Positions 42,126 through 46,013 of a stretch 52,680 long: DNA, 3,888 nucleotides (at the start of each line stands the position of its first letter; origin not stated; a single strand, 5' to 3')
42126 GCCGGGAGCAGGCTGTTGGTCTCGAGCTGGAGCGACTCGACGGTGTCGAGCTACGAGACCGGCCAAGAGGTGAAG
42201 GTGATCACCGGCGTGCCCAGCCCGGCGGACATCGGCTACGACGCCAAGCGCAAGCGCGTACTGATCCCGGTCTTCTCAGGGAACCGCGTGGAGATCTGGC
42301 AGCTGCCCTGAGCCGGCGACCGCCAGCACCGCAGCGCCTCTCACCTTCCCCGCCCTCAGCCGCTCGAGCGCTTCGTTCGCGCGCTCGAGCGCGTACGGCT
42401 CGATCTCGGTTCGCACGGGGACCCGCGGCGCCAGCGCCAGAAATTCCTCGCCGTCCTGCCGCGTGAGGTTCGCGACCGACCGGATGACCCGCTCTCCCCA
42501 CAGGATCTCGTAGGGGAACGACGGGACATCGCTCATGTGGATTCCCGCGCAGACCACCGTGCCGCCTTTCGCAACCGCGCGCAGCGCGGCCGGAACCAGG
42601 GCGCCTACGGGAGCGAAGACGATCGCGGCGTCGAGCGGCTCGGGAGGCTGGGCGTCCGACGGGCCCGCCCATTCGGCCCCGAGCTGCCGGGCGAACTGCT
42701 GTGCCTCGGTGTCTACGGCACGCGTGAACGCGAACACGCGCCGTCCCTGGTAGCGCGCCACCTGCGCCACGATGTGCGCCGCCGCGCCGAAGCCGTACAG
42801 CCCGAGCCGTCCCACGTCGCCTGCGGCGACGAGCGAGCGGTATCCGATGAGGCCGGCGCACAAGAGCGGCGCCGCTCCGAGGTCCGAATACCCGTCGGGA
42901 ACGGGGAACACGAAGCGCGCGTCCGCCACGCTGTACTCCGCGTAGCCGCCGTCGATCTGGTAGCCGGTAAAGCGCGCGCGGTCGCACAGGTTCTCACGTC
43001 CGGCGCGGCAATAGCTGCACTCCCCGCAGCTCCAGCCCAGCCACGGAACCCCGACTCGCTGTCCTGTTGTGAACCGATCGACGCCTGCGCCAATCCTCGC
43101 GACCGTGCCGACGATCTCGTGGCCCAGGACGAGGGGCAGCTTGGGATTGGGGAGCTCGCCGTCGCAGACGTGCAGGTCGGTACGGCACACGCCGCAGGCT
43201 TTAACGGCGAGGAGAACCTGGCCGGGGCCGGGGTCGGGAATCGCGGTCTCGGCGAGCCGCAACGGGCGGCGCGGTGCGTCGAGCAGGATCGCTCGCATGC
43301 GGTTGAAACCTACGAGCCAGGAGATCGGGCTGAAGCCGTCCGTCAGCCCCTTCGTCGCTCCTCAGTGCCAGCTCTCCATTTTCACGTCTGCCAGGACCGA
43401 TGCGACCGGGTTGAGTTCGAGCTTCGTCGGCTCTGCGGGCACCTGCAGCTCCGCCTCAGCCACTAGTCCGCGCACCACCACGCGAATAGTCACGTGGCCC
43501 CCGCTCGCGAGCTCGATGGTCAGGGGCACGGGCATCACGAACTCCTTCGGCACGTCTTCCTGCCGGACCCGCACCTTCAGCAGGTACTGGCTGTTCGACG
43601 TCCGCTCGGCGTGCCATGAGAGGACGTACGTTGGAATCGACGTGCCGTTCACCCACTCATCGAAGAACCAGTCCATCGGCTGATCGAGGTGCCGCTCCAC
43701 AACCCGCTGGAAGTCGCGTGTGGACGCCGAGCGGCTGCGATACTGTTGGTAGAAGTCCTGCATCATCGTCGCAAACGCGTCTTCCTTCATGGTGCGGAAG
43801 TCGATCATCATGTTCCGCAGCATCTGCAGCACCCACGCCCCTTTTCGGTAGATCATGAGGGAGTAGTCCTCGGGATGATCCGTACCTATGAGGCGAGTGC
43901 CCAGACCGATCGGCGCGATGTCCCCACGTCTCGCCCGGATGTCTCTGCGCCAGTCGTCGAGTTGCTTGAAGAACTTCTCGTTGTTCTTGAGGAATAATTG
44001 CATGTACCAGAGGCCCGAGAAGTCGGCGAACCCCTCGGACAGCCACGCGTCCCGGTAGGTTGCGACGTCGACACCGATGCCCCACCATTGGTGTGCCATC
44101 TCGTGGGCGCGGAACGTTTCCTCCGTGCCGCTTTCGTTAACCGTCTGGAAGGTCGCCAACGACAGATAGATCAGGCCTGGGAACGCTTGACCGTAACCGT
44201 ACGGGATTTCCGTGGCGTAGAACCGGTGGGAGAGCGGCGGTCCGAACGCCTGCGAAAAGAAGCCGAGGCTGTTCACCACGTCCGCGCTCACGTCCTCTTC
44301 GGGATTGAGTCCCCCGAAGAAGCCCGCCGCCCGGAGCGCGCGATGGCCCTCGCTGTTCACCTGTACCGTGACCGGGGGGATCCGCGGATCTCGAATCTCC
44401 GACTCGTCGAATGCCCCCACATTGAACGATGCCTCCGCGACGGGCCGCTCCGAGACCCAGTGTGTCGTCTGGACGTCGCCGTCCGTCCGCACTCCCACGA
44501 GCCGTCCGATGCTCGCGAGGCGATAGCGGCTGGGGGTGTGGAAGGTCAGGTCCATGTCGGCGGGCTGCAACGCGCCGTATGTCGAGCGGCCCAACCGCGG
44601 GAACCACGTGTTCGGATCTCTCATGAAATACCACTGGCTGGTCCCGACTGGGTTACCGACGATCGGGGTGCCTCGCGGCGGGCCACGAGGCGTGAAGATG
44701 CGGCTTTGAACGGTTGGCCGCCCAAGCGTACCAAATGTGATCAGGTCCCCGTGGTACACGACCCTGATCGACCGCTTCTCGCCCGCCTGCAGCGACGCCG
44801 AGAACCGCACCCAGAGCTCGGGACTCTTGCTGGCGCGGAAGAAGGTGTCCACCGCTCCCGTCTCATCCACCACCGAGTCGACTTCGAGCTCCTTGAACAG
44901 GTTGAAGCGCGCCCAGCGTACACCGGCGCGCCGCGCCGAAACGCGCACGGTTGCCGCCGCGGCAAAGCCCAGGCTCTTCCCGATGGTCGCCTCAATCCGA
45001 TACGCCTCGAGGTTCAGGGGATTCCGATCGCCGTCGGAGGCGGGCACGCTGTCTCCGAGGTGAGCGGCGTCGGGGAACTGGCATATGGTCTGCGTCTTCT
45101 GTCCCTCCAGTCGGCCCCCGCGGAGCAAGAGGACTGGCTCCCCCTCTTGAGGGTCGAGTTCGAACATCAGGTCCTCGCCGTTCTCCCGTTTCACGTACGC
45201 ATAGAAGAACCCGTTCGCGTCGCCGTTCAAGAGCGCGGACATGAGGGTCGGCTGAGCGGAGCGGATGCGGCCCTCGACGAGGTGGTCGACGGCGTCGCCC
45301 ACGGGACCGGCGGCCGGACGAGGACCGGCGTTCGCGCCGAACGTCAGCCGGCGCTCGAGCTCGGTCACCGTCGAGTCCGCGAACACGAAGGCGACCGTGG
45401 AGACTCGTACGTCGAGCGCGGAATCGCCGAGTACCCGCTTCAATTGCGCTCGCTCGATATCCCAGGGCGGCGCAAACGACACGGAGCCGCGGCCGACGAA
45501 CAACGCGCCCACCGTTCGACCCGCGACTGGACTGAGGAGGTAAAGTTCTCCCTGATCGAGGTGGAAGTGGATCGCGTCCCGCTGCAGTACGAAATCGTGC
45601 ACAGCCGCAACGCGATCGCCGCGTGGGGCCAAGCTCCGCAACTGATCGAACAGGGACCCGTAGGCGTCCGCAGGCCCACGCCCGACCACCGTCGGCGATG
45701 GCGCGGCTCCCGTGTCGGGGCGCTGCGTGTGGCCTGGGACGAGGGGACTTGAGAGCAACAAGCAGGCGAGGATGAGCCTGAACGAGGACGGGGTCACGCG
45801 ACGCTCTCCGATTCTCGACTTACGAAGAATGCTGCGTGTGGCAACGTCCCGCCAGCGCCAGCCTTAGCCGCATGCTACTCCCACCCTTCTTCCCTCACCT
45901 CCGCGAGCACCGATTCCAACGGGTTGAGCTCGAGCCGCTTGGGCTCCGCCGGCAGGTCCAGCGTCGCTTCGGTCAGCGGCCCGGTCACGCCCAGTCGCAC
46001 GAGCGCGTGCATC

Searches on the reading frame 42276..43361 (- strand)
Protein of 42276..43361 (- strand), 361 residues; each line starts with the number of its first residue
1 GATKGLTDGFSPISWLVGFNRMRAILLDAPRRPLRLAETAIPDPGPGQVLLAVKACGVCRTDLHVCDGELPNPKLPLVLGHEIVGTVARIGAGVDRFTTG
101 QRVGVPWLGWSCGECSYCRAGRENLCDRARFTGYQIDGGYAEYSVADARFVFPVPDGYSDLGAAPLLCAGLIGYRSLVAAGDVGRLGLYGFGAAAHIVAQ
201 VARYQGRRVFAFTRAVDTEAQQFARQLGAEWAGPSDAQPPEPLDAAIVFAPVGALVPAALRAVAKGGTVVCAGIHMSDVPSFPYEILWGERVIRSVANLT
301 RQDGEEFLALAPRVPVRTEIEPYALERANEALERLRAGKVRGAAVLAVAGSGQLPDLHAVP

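Call 49: search_protein_families(library=pfam, max_evalue=0.0001, proteins=[window:42276-43361:-])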
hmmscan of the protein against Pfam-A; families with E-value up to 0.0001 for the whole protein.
window:42276-43361:- (361 aa): 2 families
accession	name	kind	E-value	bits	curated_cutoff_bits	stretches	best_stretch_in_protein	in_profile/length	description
PF08240.17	ADH_N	-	4.4e-34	117.3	23.5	1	45-156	1-104/104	Alcohol dehydrogenase GroES-like domain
PF00107.32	ADH_zinc_N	-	7.4e-07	29.6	31.8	1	196-310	4-126/129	Zinc-binding dehydrogenase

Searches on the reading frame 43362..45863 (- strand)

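Call 49: search_protein_families(library=pfam, max_evalue=0.0001, proteins=[window:43362-45863:-])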
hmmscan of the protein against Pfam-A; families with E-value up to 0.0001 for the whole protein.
window:43362-45863:- (833 aa): 1 family
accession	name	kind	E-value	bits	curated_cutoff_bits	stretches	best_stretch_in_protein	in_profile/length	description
PF01433.26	Peptidase_M1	-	1.5e-15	57.8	27.7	1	584-737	70-218/218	Peptidase family M1 domain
